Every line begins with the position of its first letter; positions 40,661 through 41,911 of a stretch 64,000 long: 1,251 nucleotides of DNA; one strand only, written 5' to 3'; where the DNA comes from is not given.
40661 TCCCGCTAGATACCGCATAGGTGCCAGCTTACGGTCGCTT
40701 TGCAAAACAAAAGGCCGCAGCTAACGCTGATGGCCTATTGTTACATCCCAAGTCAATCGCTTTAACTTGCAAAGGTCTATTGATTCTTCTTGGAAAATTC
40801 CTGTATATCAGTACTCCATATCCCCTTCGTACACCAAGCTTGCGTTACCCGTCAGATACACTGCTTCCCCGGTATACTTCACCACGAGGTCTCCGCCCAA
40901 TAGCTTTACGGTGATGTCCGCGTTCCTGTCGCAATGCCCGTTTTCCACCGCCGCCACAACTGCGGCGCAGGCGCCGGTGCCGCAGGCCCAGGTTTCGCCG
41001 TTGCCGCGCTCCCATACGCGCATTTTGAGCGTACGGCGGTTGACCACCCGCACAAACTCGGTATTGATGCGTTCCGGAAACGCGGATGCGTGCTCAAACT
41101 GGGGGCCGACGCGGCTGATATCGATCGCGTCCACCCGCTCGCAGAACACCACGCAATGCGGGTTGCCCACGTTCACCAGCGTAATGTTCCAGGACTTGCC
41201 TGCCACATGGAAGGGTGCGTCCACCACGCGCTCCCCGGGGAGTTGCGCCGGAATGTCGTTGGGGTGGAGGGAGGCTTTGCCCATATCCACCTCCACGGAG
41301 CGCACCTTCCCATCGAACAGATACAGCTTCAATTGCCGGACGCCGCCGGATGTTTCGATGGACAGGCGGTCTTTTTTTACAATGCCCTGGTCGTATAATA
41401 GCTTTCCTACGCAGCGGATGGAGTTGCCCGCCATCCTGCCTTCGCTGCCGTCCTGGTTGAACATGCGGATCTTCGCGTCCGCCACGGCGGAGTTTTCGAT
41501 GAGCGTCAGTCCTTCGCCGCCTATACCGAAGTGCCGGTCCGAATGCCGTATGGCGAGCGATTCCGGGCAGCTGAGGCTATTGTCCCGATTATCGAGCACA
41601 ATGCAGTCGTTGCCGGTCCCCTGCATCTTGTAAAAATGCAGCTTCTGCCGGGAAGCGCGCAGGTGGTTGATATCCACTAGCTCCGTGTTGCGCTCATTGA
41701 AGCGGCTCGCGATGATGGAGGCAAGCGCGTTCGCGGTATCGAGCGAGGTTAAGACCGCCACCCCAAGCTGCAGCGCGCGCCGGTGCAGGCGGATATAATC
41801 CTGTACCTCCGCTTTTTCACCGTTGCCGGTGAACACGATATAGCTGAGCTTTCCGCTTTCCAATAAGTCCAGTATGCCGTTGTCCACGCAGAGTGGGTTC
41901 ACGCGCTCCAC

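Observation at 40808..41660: carB is fused in frame to a DapF-like domain that lacks the first catalytic cysteine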

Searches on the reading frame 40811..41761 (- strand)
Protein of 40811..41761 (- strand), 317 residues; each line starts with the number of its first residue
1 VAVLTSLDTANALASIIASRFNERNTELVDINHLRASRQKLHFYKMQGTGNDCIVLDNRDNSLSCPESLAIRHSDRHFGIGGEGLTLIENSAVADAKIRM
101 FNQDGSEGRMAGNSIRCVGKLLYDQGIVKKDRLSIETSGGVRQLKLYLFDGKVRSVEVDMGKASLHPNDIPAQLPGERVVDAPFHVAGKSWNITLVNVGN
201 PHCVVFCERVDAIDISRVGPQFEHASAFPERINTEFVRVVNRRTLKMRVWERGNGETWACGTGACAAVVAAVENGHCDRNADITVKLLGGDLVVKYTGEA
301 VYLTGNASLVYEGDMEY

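Call 7: search_protein_families(library=ncbifam, proteins=[window:40811-41641:-])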
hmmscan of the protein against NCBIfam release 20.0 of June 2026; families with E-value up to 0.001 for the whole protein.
window:40811-41641:- (277 aa): 2 families
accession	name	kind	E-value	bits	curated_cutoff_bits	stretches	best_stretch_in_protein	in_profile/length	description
TIGR00652.1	DapF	equivalog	1.6e-79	267.1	114.65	1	2-275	2-268/270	diaminopimelate epimerase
NF038284.1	bifunc_DapF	exception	3e-31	108.7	350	1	43-266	44-253/254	bifunctional diaminopimelate epimerase/glutamate racemase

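Call 8: search_solved_structures(query=window:40811-41641:-, show_alignments=3)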
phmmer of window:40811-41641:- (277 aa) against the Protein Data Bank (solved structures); distinct sequences matched with E-value up to 0.001: 17.
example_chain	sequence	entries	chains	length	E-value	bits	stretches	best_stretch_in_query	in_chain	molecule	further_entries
9mro_A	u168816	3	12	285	9e-67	228.5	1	2-275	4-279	Diaminopimelate epimerase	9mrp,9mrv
3ejx_A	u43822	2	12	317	2.1e-62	214.2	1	1-274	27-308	Diaminopimelate epimerase, chloroplastic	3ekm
2otn_A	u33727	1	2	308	5.4e-60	206.3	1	3-277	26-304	Diaminopimelate epimerase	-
5ha4_A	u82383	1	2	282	1.9e-50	175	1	1-275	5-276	Diaminopimelate epimerase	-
8qzy_A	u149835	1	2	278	3.8e-49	170.7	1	1-275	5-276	Diaminopimelate epimerase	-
2q9h_A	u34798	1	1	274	1.5e-45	158.9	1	2-273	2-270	Diaminopimelate epimerase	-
1bwz_A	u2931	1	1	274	2e-45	158.5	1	2-273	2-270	PROTEIN (DIAMINOPIMELATE EPIMERASE)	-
1gqz_A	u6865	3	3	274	2.1e-45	158.4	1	2-273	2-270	DIAMINOPIMELATE EPIMERASE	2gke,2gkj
5ygu_A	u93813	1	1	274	5.1e-45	157.1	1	2-274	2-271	Diaminopimelate epimerase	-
6d13_A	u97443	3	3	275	5.2e-45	157.1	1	2-274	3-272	Diaminopimelate epimerase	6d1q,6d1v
4ijz_A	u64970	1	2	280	5.4e-45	157.1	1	2-274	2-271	Diaminopimelate epimerase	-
2q9j_A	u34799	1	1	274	5.3e-44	153.8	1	2-273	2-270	Diaminopimelate epimerase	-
4ik0_A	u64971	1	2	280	7.3e-44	153.4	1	2-273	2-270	Diaminopimelate epimerase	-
6vck_A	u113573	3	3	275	4.8e-43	150.7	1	2-273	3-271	Diaminopimelate epimerase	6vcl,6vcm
7vdy_A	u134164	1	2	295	7.5e-35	123.8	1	2-274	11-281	O-ureido-serine racemase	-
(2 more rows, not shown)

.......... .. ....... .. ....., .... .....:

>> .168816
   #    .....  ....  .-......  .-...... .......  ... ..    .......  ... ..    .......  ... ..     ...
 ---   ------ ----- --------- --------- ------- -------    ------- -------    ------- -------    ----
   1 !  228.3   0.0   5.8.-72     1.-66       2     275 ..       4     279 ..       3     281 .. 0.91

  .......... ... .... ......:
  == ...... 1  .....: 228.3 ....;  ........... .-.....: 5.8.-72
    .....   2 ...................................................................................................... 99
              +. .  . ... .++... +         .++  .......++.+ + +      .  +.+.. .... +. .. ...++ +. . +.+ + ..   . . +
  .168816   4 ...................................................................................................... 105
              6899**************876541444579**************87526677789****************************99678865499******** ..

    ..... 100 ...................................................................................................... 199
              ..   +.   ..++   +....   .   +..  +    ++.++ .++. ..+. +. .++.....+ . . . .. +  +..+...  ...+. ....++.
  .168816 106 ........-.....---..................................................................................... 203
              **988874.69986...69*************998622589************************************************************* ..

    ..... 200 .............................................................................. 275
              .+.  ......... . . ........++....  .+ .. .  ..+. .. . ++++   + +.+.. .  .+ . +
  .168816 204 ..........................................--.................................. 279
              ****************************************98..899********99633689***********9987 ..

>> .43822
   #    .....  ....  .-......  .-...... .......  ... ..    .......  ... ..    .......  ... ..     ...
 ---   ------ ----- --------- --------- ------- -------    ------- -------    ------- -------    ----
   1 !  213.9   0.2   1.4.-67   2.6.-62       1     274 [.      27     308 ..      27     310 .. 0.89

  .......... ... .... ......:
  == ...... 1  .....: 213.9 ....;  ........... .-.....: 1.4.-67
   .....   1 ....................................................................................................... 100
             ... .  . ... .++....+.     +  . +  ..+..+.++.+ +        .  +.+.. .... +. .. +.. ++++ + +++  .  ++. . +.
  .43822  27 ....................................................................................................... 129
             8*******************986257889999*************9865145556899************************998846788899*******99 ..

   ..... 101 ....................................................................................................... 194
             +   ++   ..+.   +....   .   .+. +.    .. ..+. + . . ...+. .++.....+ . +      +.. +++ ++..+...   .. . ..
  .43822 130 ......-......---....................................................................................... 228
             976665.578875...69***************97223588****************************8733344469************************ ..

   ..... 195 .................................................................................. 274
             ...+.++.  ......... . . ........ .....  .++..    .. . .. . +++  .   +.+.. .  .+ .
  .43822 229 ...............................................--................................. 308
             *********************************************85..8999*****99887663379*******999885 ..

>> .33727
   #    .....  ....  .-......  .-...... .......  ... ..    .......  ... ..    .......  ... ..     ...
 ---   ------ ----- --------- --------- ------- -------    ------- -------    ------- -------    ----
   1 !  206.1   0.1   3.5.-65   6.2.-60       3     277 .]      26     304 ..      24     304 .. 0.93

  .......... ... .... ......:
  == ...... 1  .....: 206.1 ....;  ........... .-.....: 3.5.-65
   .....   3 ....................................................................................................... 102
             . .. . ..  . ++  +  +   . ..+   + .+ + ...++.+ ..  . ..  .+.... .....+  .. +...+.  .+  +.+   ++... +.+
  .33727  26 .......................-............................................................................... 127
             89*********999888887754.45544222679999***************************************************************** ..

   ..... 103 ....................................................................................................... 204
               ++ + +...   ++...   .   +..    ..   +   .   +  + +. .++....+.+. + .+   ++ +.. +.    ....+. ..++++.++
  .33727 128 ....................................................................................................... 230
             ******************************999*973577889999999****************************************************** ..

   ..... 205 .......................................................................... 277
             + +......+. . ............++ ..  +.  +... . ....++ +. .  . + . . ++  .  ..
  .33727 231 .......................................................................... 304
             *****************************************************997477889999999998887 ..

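Call 9: find_homologous_proteins(query=window:40811-41761:-)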
Query window:40811-41761:- (317 aa): 7998 proteins with E <= 0.001 among 8000 candidates; the best 120 are listed.
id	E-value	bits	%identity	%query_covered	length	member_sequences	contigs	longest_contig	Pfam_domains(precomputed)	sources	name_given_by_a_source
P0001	1.7e-140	486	66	100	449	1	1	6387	PF02142.28,PF01678.25,PF05544.17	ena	-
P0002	9.1e-139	480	69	100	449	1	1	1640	PF02142.28,PF01678.25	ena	-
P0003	4.7e-136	471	66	99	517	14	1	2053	PF02142.28,PF01678.25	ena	-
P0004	4.7e-136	471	64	99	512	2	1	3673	PF02142.28,PF01678.25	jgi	-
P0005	3.5e-134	465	64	100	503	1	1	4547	PF02142.28,PF01678.25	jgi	-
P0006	6.5e-134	464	65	100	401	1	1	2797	PF02142.28,PF01678.25,PF05544.17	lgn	-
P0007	2.0e-132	459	64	100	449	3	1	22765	PF02142.28,PF01678.25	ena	-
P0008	3.4e-132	458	65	99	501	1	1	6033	PF02142.28,PF01678.25,PF05544.17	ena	-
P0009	9.5e-132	457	64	100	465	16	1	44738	PF02142.28,PF01678.25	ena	-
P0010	1.7e-131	456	66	100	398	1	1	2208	PF02142.28,PF01678.25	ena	-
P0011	1.9e-131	456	66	100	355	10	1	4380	PF01678.25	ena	-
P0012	2.8e-131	455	64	100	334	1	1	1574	PF01678.25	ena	-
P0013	3.5e-131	455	64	100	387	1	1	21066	PF02142.28,PF01678.25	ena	-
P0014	9.3e-131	454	65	100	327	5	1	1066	PF01678.25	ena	-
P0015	1.6e-130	453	62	100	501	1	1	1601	PF02142.28,PF01678.25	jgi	-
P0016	2.8e-130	452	65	100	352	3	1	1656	PF01678.25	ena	-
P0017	3.3e-130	452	62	100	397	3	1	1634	PF02142.28,PF01678.25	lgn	-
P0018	4.3e-130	451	65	99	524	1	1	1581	PF02142.28,PF01678.25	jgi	-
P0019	5.7e-130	451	64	100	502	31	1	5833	PF02142.28,PF01678.25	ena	-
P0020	7.6e-130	451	62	100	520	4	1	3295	PF02142.28,PF01678.25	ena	-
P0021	8.0e-130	451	62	100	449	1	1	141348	PF02142.28,PF01678.25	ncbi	-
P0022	9.2e-130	450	63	100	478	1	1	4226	PF02142.28,PF01678.25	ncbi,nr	ncbi:MAG: diaminopimelate epimerase, partial [Eubacterium sp.]|nr:diaminopimelate epimerase [Eubacte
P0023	9.9e-130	450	62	100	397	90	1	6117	PF02142.28,PF01678.25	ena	-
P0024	1.1e-129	450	64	99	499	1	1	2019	PF02142.28,PF01678.25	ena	-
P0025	1.5e-129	450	61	100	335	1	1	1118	PF01678.25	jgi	jgi:carbamoyl-phosphate synthase large subunit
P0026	1.5e-129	450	60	100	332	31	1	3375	PF01678.25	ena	-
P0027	2.3e-129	449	63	100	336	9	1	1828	PF01678.25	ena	-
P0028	2.5e-129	449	62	100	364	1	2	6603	PF01678.25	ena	-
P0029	2.7e-129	449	63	100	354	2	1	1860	PF01678.25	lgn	-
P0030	5.0e-129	448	62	100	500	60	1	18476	PF02142.28,PF01678.25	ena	-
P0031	1.1e-128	447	64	100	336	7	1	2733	PF01678.25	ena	-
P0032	4.3e-128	445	62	99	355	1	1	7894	PF01678.25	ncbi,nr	ncbi:MAG: diaminopimelate epimerase, partial [Clostridia bacterium]|nr:diaminopimelate epimerase [Cl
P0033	5.0e-128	445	62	100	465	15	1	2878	PF02142.28,PF01678.25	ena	-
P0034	5.7e-128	444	62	99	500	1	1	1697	PF02142.28,PF01678.25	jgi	-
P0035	6.3e-128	444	61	100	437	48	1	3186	PF02142.28,PF01678.25,PF05544.17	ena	-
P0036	1.1e-127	444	62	100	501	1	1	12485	PF02142.28,PF01678.25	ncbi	-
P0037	2.2e-127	443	61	100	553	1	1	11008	PF02142.28,PF02786.23,PF01678.25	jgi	jgi:carbamoyl-phosphate synthase large subunit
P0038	2.2e-127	443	62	99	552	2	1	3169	PF02142.28,PF02786.23,PF01678.25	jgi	-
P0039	2.8e-127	442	64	100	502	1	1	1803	PF02142.28,PF01678.25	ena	-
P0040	4.2e-127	442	62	100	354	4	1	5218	PF01678.25,PF05544.17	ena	-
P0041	7.9e-127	441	61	99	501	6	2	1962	PF02142.28,PF01678.25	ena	-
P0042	1.0e-126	440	62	100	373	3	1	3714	PF01678.25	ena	-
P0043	1.1e-126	440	63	100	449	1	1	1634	PF02142.28,PF01678.25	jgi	jgi:carbamoyl-phosphate synthase large subunit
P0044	1.3e-126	440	61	100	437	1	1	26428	PF02142.28,PF01678.25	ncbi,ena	-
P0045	1.3e-126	440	61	100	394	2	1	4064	PF02142.28,PF01678.25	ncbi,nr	ncbi:MAG: diaminopimelate epimerase, partial [Oscillospiraceae bacterium]|nr:diaminopimelate epimera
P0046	4.2e-126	438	63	100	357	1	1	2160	PF01678.25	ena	-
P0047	5.4e-126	438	62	99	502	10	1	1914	PF02142.28,PF01678.25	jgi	jgi:carbamoyl-phosphate synthase large subunit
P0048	6.0e-126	438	61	99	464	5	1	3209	PF02142.28,PF01678.25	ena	-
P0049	6.7e-126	438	62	100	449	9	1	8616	PF02142.28,PF01678.25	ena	-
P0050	6.8e-126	438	61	100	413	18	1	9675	PF01678.25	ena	-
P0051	9.4e-126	437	62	100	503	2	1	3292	PF02142.28,PF01678.25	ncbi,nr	ncbi:MAG: diaminopimelate epimerase, partial [Clostridia bacterium]|nr:diaminopimelate epimerase [Cl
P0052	1.0e-125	437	60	99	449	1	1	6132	PF02142.28,PF01678.25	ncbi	-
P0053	1.1e-125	437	62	100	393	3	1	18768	PF02142.28,PF01678.25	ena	-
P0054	1.1e-125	437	62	100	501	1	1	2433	PF02142.28,PF01678.25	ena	-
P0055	1.4e-125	437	62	100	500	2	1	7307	PF02142.28,PF01678.25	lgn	-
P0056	1.7e-125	436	62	100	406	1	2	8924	PF02142.28,PF01678.25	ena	-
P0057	1.8e-125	436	60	100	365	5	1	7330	PF01678.25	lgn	-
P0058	1.9e-125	436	61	100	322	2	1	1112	PF01678.25,PF05544.17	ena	-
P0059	2.6e-125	436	62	100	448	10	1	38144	PF02142.28,PF01678.25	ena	-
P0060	2.9e-125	436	61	100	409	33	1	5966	PF02142.28,PF01678.25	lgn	-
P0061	3.1e-125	435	59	100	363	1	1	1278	PF01678.25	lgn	-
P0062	3.3e-125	435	62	100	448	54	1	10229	PF02142.28,PF01678.25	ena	-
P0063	3.6e-125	435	60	100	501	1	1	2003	PF02142.28,PF01678.25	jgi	jgi:carbamoyl-phosphate synthase large subunit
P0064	4.8e-125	435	61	100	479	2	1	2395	PF02142.28,PF01678.25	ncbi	ncbi:MAG: diaminopimelate epimerase, partial [Eubacterium sp.]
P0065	6.1e-125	434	62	100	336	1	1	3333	PF01678.25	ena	-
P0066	6.6e-125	434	60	100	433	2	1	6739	PF02142.28,PF01678.25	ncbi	-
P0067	6.7e-125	434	61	100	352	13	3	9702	PF01678.25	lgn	-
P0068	8.7e-125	434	61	99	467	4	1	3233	PF02142.28,PF01678.25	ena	-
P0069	1.2e-124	434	61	100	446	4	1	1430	PF02142.28,PF01678.25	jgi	jgi:carbamoyl-phosphate synthase large subunit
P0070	1.4e-124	433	61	99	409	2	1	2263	PF02142.28,PF01678.25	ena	-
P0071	1.5e-124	433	61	99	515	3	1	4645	PF02142.28,PF01678.25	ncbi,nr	ncbi:MAG: diaminopimelate epimerase, partial [Clostridia bacterium]|nr:diaminopimelate epimerase [Cl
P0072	1.5e-124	433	59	100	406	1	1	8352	PF02142.28,PF01678.25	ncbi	-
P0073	2.6e-124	432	60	100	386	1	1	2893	PF02142.28,PF01678.25,PF05544.17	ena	-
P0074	2.6e-124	432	60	100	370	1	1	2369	PF01678.25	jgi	jgi:carbamoyl-phosphate synthase large subunit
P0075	3.2e-124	432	62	100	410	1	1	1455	PF01678.25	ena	-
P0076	3.3e-124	432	61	99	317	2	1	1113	PF01678.25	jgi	jgi:carbamoyl-phosphate synthase large subunit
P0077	3.9e-124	432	58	100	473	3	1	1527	PF02142.28,PF01678.25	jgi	jgi:carbamoyl-phosphate synthase large subunit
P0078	4.6e-124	432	62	99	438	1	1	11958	PF02142.28,PF01678.25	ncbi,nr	ncbi:MAG: diaminopimelate epimerase, partial [Oscillospiraceae bacterium]|nr:diaminopimelate epimera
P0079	5.1e-124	431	59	100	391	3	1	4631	PF02142.28,PF01678.25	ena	-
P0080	5.2e-124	431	61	100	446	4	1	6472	PF02142.28,PF01678.25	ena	-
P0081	6.0e-124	431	60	99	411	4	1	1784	PF02142.28,PF01678.25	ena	-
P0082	7.3e-124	431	59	100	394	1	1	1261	PF02142.28,PF01678.25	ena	-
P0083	9.3e-124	431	59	100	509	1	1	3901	PF02142.28,PF01678.25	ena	-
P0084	9.8e-124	431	60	100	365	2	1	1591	PF01678.25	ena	-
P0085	1.0e-123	430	62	99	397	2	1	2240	PF02142.28,PF01678.25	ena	-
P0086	1.0e-123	430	61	100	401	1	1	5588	PF02142.28,PF01678.25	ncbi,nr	ncbi:MAG: diaminopimelate epimerase, partial [Clostridia bacterium]|nr:diaminopimelate epimerase [Cl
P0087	1.2e-123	430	59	100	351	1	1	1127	PF01678.25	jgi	jgi:carbamoyl-phosphate synthase large subunit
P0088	1.3e-123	430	62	100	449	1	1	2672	PF02142.28,PF01678.25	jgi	-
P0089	1.8e-123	430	62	99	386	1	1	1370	PF02142.28,PF01678.25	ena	-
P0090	2.0e-123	430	62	99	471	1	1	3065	PF02142.28,PF01678.25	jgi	jgi:carbamoyl-phosphate synthase large subunit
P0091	2.1e-123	429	61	99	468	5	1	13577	PF02142.28,PF01678.25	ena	-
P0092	2.1e-123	429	60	100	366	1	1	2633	PF01678.25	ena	-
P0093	2.3e-123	429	61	99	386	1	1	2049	PF02142.28,PF01678.25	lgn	-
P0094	3.1e-123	429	60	100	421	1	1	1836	PF01678.25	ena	-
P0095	3.1e-123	429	61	100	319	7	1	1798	PF01678.25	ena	-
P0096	3.6e-123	429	59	100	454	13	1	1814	PF02142.28,PF01678.25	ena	-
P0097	4.1e-123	428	62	99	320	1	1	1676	PF01678.25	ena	-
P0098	6.1e-123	428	60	100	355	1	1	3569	PF02567.22,PF01678.25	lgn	-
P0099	7.1e-123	428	62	100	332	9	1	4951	PF01678.25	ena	-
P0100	7.1e-123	428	60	99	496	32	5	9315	PF02142.28,PF01678.25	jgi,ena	-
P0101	8.8e-123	427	59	100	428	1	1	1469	PF02142.28,PF01678.25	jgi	jgi:carbamoyl-phosphate synthase large subunit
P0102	9.5e-123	427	60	99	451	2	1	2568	PF02142.28,PF01678.25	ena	-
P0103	1.2e-122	427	61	100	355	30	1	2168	PF01678.25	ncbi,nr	ncbi:MAG: diaminopimelate epimerase, partial [Oscillospiraceae bacterium]|nr:diaminopimelate epimera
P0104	1.3e-122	427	60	100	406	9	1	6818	PF02142.28,PF01678.25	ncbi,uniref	ncbi:diaminopimelate epimerase, partial [uncultured Eubacterium sp.]|uniref:diaminopimelate epimeras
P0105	1.7e-122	426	61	99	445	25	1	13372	PF02142.28,PF01678.25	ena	-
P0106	2.0e-122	426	61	100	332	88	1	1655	PF01678.25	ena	-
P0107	2.0e-122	426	60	100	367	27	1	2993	PF01678.25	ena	-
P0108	2.3e-122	426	62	100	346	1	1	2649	PF01678.25,PF05544.17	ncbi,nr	ncbi:MAG: diaminopimelate epimerase, partial [Clostridia bacterium]|nr:diaminopimelate epimerase [Cl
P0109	2.4e-122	426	61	99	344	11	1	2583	PF01678.25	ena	-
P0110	2.5e-122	426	60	98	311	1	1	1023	PF01678.25,PF05544.17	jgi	jgi:carbamoyl-phosphate synthase large subunit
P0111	4.3e-122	425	59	100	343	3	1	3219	PF01678.25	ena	-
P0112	4.4e-122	425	58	100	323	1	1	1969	PF01678.25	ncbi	-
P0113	4.5e-122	425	60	99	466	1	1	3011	PF02142.28,PF01678.25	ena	-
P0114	5.5e-122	425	61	100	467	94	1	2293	PF02142.28,PF01678.25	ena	-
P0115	6.1e-122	425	59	100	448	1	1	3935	PF02142.28,PF01678.25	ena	-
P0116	6.5e-122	425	60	100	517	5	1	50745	PF02142.28,PF01678.25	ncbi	-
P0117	8.8e-122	424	61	100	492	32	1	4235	PF02142.28,PF01678.25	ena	-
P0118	9.4e-122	424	58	100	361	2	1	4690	PF01678.25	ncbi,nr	ncbi:MAG: diaminopimelate epimerase, partial [Clostridia bacterium]|nr:diaminopimelate epimerase [Cl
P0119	9.7e-122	424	58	99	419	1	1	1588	PF02142.28,PF01678.25,PF05544.17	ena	-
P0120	1.3e-121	424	59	100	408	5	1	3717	PF02142.28,PF01678.25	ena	-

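Call 18: find_encoding_contigs(protein=P0021, flank=10000, max_places=3)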
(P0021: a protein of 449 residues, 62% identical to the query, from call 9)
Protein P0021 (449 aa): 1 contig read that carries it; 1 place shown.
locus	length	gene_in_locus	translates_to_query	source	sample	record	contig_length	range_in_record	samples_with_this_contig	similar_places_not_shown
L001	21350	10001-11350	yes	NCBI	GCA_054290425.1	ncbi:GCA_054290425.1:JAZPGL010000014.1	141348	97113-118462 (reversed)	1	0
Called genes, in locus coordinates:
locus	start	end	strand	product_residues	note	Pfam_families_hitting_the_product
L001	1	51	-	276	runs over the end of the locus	PF01261:AP_endonuc_2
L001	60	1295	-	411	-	PF00365:PFK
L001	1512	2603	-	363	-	PF02311:AraC_binding, PF07883:Cupin_2, PF00165:HTH_AraC (weak), PF12833:HTH_18, PF00165:HTH_AraC (weak)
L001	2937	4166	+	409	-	PF00764:Arginosuc_synth, PF20979:Arginosuc_syn_C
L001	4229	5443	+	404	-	PF01960:ArgJ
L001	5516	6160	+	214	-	PF00300:His_Phos_1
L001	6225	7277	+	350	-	PF00988:CPSase_sm_chain, PF00117:GATase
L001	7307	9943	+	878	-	PF25596:CPSase_L_D1, PF02786:CPSase_L_D2, PF02787:CPSase_L_D3, PF25596:CPSase_L_D1, PF02655:ATP-grasp_3, PF02222:ATP-grasp (weak), PF02786:CPSase_L_D2, PF07478:Dala_Dala_lig_C (weak), +3 more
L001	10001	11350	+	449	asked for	PF02142:MGS, PF01678:DAP_epimerase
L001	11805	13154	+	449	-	PF08245:Mur_ligase_M, PF02875:Mur_ligase_C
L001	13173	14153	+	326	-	PF13280:WYL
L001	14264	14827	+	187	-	PF01520:Amidase_3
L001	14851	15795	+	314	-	PF20511:PMI_typeI_cat, PF21621:MPI_cupin_dom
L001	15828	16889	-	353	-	PF03054:tRNA_Me_trans, PF20259:tRNA_Me_trans_M, PF20258:tRNA_Me_trans_C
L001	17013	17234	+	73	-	PF07866:DUF1653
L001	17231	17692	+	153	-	PF02664:LuxS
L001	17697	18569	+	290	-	PF02219:MTHFR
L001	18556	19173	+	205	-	-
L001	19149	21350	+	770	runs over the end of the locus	PF02574:S-methyl_trans, PF00809:Pterin_bind, PF02607:B12-binding_2, PF02310:B12-binding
